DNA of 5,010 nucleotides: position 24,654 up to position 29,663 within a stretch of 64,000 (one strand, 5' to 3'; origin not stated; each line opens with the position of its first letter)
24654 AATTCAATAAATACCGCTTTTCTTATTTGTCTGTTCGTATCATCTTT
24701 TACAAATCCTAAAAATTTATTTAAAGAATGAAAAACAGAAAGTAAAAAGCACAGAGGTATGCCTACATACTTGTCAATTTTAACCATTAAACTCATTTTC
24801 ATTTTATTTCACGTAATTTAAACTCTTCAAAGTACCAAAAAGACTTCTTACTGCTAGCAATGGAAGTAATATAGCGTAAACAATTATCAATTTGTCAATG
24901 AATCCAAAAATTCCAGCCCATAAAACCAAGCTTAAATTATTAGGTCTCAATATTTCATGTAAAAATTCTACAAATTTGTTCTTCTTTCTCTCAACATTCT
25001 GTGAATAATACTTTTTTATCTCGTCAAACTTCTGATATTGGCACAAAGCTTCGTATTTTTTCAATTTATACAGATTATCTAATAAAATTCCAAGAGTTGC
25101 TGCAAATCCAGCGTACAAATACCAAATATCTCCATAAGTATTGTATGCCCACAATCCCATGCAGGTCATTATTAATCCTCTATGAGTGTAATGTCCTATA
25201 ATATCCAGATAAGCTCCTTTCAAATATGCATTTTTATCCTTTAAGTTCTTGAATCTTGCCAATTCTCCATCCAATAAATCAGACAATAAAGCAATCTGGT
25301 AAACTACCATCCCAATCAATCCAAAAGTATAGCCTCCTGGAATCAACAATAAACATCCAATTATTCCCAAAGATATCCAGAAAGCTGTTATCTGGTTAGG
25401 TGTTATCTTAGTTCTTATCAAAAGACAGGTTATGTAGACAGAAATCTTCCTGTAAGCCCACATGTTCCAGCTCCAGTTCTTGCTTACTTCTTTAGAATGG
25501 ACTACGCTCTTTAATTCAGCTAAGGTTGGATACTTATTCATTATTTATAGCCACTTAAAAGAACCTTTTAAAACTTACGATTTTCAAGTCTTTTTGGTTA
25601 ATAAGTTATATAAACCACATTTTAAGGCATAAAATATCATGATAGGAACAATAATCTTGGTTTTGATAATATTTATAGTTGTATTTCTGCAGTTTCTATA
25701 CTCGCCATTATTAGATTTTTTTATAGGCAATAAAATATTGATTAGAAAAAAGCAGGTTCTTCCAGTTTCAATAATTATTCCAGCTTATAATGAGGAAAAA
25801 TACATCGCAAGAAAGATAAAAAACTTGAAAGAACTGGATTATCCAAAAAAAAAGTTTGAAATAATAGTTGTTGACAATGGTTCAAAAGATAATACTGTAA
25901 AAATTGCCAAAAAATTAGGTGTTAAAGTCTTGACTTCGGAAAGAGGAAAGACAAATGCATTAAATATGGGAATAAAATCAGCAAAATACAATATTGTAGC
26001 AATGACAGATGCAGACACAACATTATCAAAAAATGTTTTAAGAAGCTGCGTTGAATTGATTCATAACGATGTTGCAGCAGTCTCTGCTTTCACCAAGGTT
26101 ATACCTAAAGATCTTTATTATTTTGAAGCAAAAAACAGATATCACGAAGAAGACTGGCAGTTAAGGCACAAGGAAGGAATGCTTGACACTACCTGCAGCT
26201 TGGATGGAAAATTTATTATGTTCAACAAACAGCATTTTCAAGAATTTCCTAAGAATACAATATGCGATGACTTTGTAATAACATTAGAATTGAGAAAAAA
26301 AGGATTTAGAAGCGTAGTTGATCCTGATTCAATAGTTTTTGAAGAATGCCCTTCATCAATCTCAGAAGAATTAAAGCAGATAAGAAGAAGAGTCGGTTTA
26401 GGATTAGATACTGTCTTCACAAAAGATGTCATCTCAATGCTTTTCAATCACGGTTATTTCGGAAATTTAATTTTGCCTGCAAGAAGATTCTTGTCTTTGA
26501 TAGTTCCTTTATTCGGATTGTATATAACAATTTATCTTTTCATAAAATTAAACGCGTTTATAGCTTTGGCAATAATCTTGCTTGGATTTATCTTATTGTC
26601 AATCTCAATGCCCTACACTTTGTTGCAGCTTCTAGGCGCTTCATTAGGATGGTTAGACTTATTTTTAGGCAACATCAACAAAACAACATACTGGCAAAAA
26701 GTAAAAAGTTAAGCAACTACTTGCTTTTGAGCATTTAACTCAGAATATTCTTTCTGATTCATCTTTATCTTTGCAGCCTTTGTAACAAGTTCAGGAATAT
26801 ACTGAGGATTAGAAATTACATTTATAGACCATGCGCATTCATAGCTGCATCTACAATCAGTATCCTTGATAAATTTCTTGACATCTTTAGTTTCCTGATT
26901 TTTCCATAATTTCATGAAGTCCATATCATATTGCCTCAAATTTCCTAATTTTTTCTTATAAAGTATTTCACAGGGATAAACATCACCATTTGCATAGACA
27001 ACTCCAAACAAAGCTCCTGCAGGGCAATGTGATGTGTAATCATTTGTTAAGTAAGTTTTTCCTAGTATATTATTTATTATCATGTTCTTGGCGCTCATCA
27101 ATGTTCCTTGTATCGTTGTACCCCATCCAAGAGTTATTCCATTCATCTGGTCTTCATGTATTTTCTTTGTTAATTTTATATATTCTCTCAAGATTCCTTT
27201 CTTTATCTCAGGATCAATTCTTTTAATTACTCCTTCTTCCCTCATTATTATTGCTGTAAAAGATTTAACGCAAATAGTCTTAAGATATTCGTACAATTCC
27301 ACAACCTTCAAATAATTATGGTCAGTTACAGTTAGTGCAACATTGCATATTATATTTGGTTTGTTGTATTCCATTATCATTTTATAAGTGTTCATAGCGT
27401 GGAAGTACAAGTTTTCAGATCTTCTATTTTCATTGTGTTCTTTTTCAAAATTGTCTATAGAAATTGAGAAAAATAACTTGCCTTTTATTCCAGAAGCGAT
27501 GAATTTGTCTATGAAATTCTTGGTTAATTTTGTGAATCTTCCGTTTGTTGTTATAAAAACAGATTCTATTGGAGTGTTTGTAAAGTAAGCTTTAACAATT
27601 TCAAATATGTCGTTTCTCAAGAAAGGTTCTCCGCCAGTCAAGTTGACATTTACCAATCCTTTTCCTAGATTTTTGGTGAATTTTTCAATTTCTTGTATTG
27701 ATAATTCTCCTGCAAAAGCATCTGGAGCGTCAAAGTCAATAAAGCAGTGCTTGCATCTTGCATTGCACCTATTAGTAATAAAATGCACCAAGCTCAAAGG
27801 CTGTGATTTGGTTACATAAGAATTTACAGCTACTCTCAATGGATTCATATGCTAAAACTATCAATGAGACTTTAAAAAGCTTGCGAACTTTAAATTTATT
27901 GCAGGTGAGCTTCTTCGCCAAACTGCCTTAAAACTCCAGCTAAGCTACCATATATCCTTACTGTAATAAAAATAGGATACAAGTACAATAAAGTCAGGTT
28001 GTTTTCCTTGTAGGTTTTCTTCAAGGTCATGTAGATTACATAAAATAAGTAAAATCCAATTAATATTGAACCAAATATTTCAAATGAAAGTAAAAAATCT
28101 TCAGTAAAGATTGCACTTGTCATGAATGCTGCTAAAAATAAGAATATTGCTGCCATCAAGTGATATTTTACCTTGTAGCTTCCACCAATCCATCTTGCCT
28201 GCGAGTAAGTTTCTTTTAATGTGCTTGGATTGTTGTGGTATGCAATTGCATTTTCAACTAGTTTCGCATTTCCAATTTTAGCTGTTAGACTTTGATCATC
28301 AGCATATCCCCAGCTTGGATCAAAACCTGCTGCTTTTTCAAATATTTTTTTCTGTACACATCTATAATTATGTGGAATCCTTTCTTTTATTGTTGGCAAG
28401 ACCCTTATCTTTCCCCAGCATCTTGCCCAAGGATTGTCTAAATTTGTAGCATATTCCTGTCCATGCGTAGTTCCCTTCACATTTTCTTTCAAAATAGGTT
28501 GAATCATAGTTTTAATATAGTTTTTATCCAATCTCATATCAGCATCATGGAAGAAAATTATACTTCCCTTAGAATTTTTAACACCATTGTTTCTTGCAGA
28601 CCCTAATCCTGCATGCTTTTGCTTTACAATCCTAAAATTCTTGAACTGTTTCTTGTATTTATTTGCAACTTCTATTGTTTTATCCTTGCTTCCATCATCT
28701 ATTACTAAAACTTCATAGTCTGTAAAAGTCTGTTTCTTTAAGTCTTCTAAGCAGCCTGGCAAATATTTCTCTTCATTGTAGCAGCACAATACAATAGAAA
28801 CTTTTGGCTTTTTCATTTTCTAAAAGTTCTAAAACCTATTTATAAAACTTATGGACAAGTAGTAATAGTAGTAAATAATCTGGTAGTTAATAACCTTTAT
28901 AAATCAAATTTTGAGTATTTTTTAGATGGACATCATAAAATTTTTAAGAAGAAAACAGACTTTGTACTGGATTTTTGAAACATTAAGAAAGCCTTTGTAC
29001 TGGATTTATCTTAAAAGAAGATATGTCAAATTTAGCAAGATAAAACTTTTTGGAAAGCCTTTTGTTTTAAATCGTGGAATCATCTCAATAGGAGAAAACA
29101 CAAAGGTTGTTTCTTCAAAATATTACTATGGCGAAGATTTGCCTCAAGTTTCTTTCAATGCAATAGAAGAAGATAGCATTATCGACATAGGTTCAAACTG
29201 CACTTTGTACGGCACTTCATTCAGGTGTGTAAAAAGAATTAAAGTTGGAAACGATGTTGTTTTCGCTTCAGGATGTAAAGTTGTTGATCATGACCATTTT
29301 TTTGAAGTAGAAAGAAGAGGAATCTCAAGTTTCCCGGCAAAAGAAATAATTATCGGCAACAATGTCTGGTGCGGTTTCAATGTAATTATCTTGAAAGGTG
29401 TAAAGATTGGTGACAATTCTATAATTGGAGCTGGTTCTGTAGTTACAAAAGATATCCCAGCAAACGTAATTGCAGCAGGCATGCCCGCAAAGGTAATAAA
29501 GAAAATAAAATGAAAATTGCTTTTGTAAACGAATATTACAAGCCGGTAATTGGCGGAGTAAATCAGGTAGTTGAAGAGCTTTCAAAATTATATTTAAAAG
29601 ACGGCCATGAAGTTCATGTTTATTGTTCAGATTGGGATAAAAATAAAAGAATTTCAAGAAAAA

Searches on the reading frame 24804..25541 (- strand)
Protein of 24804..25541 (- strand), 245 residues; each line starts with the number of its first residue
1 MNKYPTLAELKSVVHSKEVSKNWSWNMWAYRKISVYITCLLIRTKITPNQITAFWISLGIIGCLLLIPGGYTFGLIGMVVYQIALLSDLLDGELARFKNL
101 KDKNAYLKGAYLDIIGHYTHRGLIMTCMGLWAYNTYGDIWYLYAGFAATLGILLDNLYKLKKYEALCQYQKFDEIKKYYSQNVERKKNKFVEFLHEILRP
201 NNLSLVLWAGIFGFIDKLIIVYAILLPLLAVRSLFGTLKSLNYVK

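Call 44: search_protein_families(library=pfam, proteins=[window:24804-25541:-], max_evalue=0.001)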
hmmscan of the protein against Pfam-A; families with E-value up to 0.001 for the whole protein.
window:24804-25541:- (245 aa): 1 family
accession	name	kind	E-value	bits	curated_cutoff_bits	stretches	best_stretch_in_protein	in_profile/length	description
PF01066.26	CDP-OH_P_transf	-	2.2e-06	28.6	22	1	46-158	2-105/152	CDP-alcohol phosphatidyltransferase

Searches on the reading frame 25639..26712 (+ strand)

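Call 44: search_protein_families(library=pfam, proteins=[window:25639-26712:+], max_evalue=0.001)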
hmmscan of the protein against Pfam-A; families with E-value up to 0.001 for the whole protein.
window:25639-26712:+ (357 aa): 5 families
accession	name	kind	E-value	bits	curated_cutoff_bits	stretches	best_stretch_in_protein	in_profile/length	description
PF00535.33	Glycos_transf_2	-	6.2e-31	108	23.3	1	44-201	1-165/168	Glycosyl transferase family 2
PF13641.12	Glyco_tranf_2_3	-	3.7e-19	70.1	27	1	43-252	3-228/230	Glycosyltransferase like family 2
PF13632.12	Glyco_trans_2_3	-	1.4e-14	54.8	27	1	119-311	1-195/198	Glycosyl transferase family group 2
PF13506.12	Glyco_transf_21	-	7.3e-09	35.8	21.7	1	102-251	16-168/174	Glycosyl transferase family 21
PF10111.15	Glyco_tranf_2_2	-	1.1e-06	28.8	27.3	1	44-143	1-108/276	Glycosyltransferase like family 2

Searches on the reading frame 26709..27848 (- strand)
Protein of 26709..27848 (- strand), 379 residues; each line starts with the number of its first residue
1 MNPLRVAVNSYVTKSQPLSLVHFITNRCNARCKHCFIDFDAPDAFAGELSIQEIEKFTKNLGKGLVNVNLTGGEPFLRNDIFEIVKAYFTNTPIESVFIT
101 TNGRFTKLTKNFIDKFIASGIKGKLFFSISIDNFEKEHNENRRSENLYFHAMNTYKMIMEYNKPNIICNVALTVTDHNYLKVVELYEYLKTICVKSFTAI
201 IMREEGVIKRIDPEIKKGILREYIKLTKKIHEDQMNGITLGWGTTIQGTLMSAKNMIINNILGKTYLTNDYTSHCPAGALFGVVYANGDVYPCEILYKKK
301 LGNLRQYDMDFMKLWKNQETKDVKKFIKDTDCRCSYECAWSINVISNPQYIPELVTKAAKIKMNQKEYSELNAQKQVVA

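Call 44: search_protein_families(library=pfam, proteins=[window:26709-27848:-], max_evalue=0.001)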
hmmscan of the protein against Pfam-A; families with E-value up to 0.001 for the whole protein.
window:26709-27848:- (379 aa): 3 families
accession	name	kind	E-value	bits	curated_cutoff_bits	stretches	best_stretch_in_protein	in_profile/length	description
PF04055.27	Radical_SAM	-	3.9e-17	63.4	29.5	1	24-188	3-165/166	Radical SAM superfamily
PF13186.11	SPASM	-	3.9e-06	27.5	21.5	1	283-334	9-66/67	Iron-sulfur cluster-binding domain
PF13353.11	Fer4_12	-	1.8e-05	25.5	22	1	25-111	12-100/137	4Fe-4S single cluster domain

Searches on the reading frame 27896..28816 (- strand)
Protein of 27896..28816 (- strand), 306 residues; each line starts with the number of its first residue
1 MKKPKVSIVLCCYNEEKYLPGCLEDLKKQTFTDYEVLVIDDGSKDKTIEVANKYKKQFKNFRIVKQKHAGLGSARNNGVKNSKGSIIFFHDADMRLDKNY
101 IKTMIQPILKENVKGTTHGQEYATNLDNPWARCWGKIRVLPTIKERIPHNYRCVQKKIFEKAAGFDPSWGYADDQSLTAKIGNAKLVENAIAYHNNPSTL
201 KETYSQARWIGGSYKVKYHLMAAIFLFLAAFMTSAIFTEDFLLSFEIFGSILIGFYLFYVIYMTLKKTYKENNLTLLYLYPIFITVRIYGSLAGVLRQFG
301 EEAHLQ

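Call 44: search_protein_families(library=pfam, proteins=[window:27896-28816:-], max_evalue=0.001)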
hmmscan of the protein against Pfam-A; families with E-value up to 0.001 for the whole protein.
window:27896-28816:- (306 aa): 3 families
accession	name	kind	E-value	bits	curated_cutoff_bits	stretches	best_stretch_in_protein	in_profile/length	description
PF00535.33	Glycos_transf_2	-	1.2e-32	113.6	23.3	1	7-133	1-128/168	Glycosyl transferase family 2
PF13641.12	Glyco_tranf_2_3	-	2.3e-14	54.4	27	1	4-136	1-137/230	Glycosyltransferase like family 2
PF10111.15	Glyco_tranf_2_2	-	2.7e-09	37.3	27.3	1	7-106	1-104/276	Glycosyltransferase like family 2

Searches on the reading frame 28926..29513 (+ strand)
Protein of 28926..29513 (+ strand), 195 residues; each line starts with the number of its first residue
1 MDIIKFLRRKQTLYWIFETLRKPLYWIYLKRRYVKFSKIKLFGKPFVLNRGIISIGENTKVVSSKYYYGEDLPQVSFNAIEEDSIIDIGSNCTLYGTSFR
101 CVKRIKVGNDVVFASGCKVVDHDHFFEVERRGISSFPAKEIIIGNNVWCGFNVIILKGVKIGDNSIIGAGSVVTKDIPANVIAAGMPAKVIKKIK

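Call 73: search_protein_families(library=pfam, proteins=[window:28926-29513:+], max_evalue=0.0001)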
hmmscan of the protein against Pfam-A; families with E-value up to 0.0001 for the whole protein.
window:28926-29513:+ (195 aa): 2 families
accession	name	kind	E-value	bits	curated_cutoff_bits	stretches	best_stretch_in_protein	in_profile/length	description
PF00132.30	Hexapep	-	5.9e-10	38.8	27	1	141-175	2-36/36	Bacterial transferase hexapeptide (six repeats)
PF14602.12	Hexapep_2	-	3.4e-07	30.3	27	1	141-175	2-34/34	Hexapeptide repeat of succinyl-transferase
